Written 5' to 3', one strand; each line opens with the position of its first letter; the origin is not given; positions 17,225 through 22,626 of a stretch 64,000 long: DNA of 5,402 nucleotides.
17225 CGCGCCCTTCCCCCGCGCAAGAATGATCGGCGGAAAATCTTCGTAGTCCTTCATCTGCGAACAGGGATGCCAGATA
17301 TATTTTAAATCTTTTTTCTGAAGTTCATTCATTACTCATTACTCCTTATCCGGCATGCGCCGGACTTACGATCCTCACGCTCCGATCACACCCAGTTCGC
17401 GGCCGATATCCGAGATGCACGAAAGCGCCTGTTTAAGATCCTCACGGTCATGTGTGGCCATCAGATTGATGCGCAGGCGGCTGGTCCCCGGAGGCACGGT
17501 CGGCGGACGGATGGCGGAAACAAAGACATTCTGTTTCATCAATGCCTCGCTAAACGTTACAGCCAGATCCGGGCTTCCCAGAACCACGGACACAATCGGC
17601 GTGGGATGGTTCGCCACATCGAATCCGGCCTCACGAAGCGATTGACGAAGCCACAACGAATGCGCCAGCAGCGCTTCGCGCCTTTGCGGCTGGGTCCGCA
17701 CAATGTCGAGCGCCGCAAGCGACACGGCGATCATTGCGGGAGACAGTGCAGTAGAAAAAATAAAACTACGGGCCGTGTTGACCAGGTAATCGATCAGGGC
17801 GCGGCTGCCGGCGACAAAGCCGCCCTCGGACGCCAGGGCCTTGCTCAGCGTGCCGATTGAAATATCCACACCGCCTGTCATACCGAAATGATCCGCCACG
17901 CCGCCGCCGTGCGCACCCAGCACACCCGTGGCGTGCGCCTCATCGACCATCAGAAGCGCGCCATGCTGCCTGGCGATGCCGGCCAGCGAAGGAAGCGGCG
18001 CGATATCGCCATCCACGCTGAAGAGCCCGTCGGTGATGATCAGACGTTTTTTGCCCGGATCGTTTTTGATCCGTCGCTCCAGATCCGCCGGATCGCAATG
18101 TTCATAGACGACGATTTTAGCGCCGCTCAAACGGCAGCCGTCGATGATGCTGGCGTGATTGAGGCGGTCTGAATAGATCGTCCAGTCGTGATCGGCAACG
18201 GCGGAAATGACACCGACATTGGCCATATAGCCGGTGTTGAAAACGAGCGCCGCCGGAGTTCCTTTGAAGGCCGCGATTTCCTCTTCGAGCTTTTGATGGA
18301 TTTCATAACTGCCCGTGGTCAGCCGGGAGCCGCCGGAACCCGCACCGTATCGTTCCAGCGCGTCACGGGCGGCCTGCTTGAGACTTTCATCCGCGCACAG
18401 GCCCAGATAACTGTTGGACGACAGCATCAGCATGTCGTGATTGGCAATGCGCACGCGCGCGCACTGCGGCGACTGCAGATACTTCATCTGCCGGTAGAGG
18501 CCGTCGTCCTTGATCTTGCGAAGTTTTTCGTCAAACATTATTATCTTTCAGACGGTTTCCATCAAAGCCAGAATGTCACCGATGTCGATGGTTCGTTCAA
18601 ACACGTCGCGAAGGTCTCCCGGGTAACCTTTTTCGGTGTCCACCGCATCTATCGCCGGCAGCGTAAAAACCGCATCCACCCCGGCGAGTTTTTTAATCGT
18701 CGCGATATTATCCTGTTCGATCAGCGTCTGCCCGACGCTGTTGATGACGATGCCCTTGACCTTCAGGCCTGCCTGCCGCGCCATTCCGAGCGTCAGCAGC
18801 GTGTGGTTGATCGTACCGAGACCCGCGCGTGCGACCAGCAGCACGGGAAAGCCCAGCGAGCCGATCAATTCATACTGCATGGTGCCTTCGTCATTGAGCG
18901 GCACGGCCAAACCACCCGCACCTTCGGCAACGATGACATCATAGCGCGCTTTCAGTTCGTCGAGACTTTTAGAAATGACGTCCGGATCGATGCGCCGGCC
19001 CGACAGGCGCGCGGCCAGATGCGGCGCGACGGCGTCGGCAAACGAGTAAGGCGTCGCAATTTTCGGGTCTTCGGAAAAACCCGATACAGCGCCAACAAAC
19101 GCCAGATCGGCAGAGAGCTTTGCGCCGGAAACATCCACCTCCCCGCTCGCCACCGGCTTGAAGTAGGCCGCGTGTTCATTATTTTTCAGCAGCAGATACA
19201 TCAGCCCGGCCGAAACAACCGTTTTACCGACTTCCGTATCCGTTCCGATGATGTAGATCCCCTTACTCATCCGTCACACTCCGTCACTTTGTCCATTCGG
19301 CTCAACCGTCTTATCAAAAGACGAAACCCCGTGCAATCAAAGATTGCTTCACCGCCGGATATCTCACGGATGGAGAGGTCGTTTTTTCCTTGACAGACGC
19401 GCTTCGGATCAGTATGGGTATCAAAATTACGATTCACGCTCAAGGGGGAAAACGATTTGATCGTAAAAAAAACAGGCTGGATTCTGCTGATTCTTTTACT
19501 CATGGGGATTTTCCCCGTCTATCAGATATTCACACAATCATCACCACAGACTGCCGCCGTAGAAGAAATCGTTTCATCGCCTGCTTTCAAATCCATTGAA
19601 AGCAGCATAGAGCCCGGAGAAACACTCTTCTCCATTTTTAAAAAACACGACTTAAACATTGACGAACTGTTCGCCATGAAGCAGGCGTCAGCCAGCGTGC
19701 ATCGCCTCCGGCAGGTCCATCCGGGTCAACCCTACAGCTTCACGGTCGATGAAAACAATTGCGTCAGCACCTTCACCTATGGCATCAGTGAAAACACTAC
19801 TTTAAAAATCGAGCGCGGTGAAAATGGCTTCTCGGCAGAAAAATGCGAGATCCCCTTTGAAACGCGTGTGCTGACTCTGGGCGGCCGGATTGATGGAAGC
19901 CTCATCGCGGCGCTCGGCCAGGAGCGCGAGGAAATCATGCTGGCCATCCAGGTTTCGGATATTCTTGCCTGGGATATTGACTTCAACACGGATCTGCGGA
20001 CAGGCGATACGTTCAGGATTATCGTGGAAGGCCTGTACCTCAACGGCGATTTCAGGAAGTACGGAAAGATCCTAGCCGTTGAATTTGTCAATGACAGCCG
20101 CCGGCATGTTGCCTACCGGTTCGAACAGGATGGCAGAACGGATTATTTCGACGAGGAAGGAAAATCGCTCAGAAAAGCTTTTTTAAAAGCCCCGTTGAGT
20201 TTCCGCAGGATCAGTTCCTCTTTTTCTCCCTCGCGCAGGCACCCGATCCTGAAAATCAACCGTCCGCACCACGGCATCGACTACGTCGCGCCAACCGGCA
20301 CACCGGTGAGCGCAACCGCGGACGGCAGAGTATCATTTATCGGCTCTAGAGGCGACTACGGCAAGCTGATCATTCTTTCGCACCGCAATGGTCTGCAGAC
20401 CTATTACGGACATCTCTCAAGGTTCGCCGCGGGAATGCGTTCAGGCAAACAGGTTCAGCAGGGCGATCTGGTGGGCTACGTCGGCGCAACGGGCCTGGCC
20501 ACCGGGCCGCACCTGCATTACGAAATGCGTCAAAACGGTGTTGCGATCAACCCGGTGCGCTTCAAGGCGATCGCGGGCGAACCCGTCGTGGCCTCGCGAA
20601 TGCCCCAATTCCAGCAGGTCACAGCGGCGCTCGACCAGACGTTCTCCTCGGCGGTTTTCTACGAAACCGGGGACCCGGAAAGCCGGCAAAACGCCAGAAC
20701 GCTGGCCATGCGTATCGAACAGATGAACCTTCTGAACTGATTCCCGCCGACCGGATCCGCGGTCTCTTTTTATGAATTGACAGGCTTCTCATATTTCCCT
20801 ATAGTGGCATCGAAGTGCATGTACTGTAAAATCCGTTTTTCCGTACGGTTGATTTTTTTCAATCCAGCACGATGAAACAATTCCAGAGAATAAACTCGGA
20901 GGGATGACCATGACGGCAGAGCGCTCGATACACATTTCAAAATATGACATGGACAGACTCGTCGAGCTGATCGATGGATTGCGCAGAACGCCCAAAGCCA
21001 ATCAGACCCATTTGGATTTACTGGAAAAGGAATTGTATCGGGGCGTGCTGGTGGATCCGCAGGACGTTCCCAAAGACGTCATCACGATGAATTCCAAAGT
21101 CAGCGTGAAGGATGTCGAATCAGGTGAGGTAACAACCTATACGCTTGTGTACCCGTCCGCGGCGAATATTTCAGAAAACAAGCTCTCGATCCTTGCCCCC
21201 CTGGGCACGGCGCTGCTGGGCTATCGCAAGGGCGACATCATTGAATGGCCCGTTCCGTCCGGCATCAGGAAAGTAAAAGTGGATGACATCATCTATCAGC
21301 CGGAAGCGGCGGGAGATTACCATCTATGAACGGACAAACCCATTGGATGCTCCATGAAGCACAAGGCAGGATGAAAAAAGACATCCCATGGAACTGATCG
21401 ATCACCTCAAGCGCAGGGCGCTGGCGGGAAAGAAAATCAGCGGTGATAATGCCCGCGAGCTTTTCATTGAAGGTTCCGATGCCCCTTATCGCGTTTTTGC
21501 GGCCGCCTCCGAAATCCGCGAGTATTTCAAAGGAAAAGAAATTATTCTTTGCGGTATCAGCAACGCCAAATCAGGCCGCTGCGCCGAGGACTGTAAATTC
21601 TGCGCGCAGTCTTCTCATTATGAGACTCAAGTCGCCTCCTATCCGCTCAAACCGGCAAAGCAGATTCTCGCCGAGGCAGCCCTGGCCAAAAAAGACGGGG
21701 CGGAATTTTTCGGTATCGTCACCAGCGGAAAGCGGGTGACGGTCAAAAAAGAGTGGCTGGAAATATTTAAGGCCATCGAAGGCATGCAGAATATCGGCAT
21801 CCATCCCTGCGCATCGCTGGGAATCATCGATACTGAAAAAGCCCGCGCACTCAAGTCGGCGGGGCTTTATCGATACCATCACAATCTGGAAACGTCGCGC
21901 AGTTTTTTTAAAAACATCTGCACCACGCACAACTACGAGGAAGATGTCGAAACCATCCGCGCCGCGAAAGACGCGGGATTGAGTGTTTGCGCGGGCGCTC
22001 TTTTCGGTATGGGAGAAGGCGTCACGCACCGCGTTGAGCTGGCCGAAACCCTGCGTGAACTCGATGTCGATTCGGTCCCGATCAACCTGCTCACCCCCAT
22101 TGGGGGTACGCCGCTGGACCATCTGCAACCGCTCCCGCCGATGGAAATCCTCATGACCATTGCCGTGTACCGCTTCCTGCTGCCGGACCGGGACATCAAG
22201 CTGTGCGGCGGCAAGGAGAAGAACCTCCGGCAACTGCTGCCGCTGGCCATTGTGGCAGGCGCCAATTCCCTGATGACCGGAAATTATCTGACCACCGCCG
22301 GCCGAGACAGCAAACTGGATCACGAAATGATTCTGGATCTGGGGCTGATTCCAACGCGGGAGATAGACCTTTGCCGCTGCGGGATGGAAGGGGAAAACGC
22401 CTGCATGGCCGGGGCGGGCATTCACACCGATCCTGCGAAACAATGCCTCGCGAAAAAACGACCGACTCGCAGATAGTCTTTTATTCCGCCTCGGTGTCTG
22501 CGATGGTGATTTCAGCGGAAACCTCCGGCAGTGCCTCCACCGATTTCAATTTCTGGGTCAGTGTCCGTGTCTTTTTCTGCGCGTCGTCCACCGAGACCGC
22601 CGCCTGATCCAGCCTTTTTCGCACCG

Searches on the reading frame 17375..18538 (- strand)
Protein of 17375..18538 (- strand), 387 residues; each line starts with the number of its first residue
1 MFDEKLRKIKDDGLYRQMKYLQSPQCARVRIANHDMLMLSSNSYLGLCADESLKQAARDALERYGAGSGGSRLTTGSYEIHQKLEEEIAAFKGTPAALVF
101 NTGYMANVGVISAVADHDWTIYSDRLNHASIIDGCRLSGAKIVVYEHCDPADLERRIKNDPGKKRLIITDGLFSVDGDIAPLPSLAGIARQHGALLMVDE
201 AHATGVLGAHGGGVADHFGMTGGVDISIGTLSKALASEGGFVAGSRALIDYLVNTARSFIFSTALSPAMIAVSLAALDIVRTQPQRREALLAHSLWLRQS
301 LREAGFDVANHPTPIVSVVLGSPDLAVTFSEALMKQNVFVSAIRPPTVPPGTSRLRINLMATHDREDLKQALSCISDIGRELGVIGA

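Call 38: search_protein_families(library=pfam, proteins=[window:17375-18538:-], max_evalue=0.000001)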
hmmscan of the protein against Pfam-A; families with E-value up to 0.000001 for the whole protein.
window:17375-18538:- (387 aa): 1 family
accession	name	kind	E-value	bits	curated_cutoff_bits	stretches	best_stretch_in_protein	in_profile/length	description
PF00155.27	Aminotran_1_2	-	1.1e-64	219.4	19.7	1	35-373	2-359/361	Aminotransferase class I and II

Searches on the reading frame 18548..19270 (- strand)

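Call 38: search_protein_families(library=pfam, proteins=[window:18548-19270:-], max_evalue=0.000001)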
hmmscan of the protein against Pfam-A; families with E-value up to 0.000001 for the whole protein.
window:18548-19270:- (240 aa): 2 families
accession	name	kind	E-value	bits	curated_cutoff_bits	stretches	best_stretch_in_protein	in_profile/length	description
PF13500.12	AAA_26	-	6.7e-49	166.9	27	1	3-213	1-197/198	AAA domain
PF01656.29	CbiA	-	2.6e-07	31.1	25.4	1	5-199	1-104/125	CobQ/CobB/MinD/ParA nucleotide binding domain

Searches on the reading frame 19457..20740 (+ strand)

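Call 38: search_protein_families(library=pfam, proteins=[window:19457-20740:+], max_evalue=0.000001)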
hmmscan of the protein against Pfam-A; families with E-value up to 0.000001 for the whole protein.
window:19457-20740:+ (427 aa): 3 families
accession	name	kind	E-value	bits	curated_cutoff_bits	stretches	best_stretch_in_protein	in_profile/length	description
PF01551.29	Peptidase_M23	-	3e-33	114.3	28.7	1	270-366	2-96/96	Peptidase family M23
PF19425.4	Csd3_N2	-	9e-11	42.2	27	1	140-258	8-122/122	Csd3 second domain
PF04225.17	LysM_OapA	-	1.8e-07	31.6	22.3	1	49-113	5-69/85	Opacity-associated protein A LysM-like domain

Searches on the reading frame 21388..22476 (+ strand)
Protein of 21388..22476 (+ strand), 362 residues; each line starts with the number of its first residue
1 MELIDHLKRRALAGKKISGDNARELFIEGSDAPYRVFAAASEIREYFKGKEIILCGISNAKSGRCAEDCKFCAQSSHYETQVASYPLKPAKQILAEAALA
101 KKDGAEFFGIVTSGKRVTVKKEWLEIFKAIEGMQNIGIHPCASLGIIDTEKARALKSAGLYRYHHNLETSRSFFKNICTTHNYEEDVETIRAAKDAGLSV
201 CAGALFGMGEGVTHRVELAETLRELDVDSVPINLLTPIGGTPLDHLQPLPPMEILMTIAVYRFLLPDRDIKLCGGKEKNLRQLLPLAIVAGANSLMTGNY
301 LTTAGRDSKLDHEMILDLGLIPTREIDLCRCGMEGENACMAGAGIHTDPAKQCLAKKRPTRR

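Call 38: search_protein_families(library=pfam, proteins=[window:21388-22476:+], max_evalue=0.000001)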
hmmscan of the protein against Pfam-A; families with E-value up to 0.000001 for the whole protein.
window:21388-22476:+ (362 aa): 2 families
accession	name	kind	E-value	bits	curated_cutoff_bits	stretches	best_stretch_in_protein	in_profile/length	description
PF06968.18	BATS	-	5.1e-22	78.3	22.2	1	231-320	1-87/88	Biotin and Thiamin Synthesis associated domain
PF04055.27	Radical_SAM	-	1.8e-18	67.7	29.5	1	63-221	5-165/166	Radical SAM superfamily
